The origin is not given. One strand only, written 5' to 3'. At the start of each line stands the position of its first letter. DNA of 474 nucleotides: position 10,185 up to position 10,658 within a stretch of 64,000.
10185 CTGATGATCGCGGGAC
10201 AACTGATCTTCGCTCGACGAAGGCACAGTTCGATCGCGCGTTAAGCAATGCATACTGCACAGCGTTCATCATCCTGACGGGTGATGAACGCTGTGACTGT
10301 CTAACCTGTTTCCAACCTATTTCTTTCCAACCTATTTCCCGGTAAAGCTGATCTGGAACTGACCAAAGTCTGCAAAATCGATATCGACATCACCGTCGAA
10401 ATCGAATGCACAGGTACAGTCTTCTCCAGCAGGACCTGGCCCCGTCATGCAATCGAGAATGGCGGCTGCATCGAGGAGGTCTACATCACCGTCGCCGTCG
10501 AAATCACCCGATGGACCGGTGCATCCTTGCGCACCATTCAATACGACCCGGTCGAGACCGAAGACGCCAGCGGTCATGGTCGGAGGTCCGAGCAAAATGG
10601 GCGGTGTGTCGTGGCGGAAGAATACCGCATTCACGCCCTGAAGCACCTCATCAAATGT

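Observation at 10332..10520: Conserved 55-60 aa C-terminal double calcium-loop module shared by five unrelated secreted proteins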

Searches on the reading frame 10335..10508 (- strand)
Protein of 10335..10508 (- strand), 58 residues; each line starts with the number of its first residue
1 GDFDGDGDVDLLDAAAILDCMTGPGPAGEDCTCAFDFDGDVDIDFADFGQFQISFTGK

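Call 7: search_protein_families(library=ncbifam, proteins=[window:10335-10508:-], max_evalue=10)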
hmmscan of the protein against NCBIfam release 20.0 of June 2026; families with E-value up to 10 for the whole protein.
seq(58 aa): 0 families

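Call 8: search_protein_families(library=pfam, proteins=[window:10335-10508:-], max_evalue=10)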
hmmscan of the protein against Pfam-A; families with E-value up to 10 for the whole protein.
seq(58 aa): 4 families
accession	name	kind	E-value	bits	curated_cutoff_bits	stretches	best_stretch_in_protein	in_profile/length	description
PF00404.24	Dockerin_1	-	6.4e-06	26.7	22.9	1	1-48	2-49/57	Dockerin type I domain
PF13405.12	EF-hand_6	-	0.08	13.2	25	2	34-51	8-25/30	EF-hand domain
PF13517.12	FG-GAP_3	-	1.8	9.7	26.9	1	1-12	49-60/61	FG-GAP-like repeat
PF00036.39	EF-hand_1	-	8.1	6.7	25.4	0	35-51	9-25/29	EF hand domain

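Call 17: search_protein_representatives(alignment_id=A1)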
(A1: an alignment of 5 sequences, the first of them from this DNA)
Query: 5 sequences, 58 profile positions. Proteins with E-value up to 0.001 (for the whole library): 13827; up to 1e-10: 1353; up to 1e-30: 6. The best 150 are listed.
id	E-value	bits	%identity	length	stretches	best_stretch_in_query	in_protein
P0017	6.8e-41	154.4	-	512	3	1-55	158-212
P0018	5.9e-39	148.2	-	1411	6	2-57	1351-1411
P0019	6.3e-39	148.1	-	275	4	2-55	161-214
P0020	3.2e-33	129.8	-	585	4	1-57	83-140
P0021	1.9e-32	127.4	-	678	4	1-56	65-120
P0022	2.8e-32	126.8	-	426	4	1-57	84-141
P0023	1.1e-29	118.5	-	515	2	1-57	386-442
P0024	1.9e-28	114.6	-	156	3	2-57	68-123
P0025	1.2e-27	111.9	-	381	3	1-55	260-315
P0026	2.5e-27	111.0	-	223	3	1-58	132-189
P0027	7.7e-27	109.4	-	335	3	2-58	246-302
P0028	1.7e-26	108.3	-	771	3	2-57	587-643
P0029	4.3e-26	107.0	-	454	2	1-57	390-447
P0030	2.9e-25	104.3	-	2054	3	1-56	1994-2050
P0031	5.6e-25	103.4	-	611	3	2-56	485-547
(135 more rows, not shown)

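Call 23: find_homologous_proteins(query=A1, max_evalue=0.000001)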
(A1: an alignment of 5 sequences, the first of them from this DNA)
Query A1 (5 sequences) (58 aa, profile of the alignment): 186 proteins with E <= 0.000001 among 3275 candidates; the best 120 are listed.
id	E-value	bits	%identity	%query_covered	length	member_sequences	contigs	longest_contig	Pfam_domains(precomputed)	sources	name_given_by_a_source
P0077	1.1e-18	85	53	90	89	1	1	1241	-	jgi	jgi:hypothetical protein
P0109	5.2e-17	80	48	40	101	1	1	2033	-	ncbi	-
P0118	1.2e-16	78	49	98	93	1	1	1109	-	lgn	-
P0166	2.0e-16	78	50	100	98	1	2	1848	-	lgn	-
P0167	3.9e-16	77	-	-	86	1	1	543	-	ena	-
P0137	6.6e-16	76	53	98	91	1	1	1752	-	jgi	jgi:hypothetical protein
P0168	8.3e-15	72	51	95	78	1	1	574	-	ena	-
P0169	1.5e-14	72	49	100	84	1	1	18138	-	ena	-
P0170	1.5e-14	72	54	100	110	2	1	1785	PF01839.30,PF00404.25,PF13517.13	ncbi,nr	ncbi:MAG TPA: dockerin type I repeat-containing protein, partial [Phycisphaerae bacterium]|nr:docker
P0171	2.9e-14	71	40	98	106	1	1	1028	PF00404.25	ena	-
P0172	4.7e-14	70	57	98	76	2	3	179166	-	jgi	jgi:hypothetical protein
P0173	8.5e-14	69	64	43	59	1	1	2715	PF00404.25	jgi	jgi:Dockerin type I domain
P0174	1.3e-13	69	50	79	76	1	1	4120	PF00404.25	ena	-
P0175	2.2e-13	68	52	40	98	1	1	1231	-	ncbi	-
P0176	2.8e-13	68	57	98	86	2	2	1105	PF00404.25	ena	-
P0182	9.9e-13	66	45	98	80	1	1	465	PF00404.25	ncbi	-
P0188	2.7e-12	64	36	76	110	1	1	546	PF00404.25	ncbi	-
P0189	6.7e-12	63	56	31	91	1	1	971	PF00404.25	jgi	jgi:hypothetical protein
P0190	7.1e-12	63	47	100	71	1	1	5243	PF00404.25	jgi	jgi:hypothetical protein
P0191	7.2e-12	63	42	98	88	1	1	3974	PF00404.25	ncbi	-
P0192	7.2e-12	63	46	88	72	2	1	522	PF00404.25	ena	-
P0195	2.4e-11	61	-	-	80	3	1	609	PF00404.25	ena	-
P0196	2.5e-11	61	56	95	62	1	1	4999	PF00404.25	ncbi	-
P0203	4.8e-11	60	48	88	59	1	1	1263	PF00404.25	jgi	jgi:hypothetical protein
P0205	5.1e-11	60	50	100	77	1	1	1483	PF00404.25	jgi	jgi:hypothetical protein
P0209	6.4e-11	60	49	98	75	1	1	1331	PF00404.25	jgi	-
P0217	1.7e-10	59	58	84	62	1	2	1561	PF00404.25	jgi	jgi:hypothetical protein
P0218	1.7e-10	59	42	90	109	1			PF00404.25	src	-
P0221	2.2e-10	58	47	100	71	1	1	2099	PF00404.25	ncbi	-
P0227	4.1e-10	57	47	98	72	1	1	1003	PF00404.25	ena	-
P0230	4.6e-10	57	27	90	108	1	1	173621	PF00404.25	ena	-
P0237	8.4e-10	56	46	86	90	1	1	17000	PF00404.25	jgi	-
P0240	1.1e-9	56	47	90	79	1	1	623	PF00404.25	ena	-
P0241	1.2e-9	56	47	98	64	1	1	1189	PF00404.25,PF00036.39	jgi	jgi:hypothetical protein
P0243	1.6e-9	56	51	67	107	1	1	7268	PF00404.25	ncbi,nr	ncbi:MAG: hypothetical protein JXA69_19915, partial [Phycisphaerae bacterium]|nr:hypothetical protei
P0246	1.7e-9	55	42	81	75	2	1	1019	PF00404.25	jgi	jgi:hypothetical protein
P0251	2.1e-9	55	50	100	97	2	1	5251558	-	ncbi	ncbi:MAG: hypothetical protein JSU86_16625, partial [Phycisphaerales bacterium]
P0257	3.1e-9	55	-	-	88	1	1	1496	PF00404.25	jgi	jgi:hypothetical protein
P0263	4.4e-9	54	40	98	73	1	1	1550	PF00404.25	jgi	jgi:Dockerin type I domain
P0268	4.9e-9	54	48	36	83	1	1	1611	PF00404.25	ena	-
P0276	6.2e-9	54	52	36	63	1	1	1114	PF00404.25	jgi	jgi:hypothetical protein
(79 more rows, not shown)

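Call 42: search_protein_families(library=pfam, alignment_id=A3, max_evalue=0.001)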
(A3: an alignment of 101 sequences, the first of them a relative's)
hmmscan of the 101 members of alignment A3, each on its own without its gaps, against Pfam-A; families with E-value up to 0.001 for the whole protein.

A. member 1, P0017 (512 aa): 2 families
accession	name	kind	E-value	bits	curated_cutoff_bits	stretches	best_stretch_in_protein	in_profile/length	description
PF03781.23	FGE-sulfatase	-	1.6e-58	198.8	23.3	1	218-509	3-254/255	Sulfatase-modifying factor enzyme 1-like domain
PF00404.24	Dockerin_1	-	1.6e-08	35.1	22.9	1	27-77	1-51/57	Dockerin type I domain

B. families by the number of members that match (of 101 scanned): 56 families (the first 25 are shown)
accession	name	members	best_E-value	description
PF00404.24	Dockerin_1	69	3.6e-81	Dockerin type I domain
PF13499.12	EF-hand_7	7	7e-17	EF-hand domain pair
PF13517.12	FG-GAP_3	6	7.6e-10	FG-GAP-like repeat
PF13405.12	EF-hand_6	4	1.2e-08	EF-hand domain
PF14312.12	FG-GAP_2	3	5.1e-237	FG-GAP repeat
PF13229.12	Beta_helix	2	3.4e-36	Right handed beta helix region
PF10342.15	Kre9_KNH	2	1.8e-24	Kre9/KNH-like N-terminal Ig-like domain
PF24251.1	DUF7453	2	2e-14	Family of unknown function (DUF7453)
PF00036.39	EF-hand_1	2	4.9e-13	EF hand domain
PF17957.7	Big_7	2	1.7e-12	Bacterial Ig domain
PF17963.7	Big_9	2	8.2e-09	Bacterial Ig domain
PF02415.23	Chlam_PMP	2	2.8e-08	Chlamydia polymorphic membrane protein (Chlamydia_PMP) repeat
PF19190.6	BACON_2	2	9.2e-07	Viral BACON domain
PF02412.23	TSP_3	2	4.1e-06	Thrombospondin type 3 repeat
PF05593.20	RHS_repeat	2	1e-05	RHS Repeat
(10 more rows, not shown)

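Call 43: find_encoding_contigs(protein=P0251, flank=10000, max_places=3)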
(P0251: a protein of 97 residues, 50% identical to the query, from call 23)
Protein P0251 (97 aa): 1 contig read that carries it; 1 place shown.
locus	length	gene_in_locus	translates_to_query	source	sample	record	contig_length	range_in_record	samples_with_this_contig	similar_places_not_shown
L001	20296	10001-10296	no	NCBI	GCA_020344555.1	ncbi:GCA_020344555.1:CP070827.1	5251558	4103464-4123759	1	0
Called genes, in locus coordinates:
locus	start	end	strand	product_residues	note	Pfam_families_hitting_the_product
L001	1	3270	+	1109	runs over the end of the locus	PF00069:Pkinase, PF07714:PK_Tyr_Ser-Thr, PF25173:Beta-prop_WDR3_1st, PF24796:WDR55, PF25172:Beta-prop_WDR3_2nd, PF23381:Beta-prop_IFT122_1st, PF24807:WD40_CDC20-Fz, PF24814:WD40_Prp19, +117 more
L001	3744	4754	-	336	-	PF01210:NAD_Gly3P_dh_N, PF02558:ApbA (weak), PF07479:NAD_Gly3P_dh_C, PF20618:GPD_NAD_C_bact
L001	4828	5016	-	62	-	-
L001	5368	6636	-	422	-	PF08239:SH3_3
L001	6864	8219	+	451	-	PF04715:, PF00425:Chorismate_bind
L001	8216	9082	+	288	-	PF01063:Aminotran_4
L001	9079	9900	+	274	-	PF01784:DUF34_NIF3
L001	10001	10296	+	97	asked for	-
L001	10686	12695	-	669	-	PF02985:HEAT (faint), PF13487:HD_5, PF01966:HD, PF07238:PilZ (weak), PF13646:HEAT_2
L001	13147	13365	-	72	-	-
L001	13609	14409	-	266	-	PF21959:DUF6923 (faint)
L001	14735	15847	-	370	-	PF01073:3Beta_HSD, PF01370:Epimerase, PF02719:Polysacc_synt_2 (weak), PF04321:RmlD_sub_bind, PF05368:NmrA, PF16363:GDP_Man_Dehyd, PF13460:NAD_binding_10, PF07993:NAD_binding_4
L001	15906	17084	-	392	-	PF13650:Asp_protease_2, PF13975:gag-asp_proteas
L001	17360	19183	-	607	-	PF01578:Cytochrom_C_asm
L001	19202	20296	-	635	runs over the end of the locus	PF05140:ResB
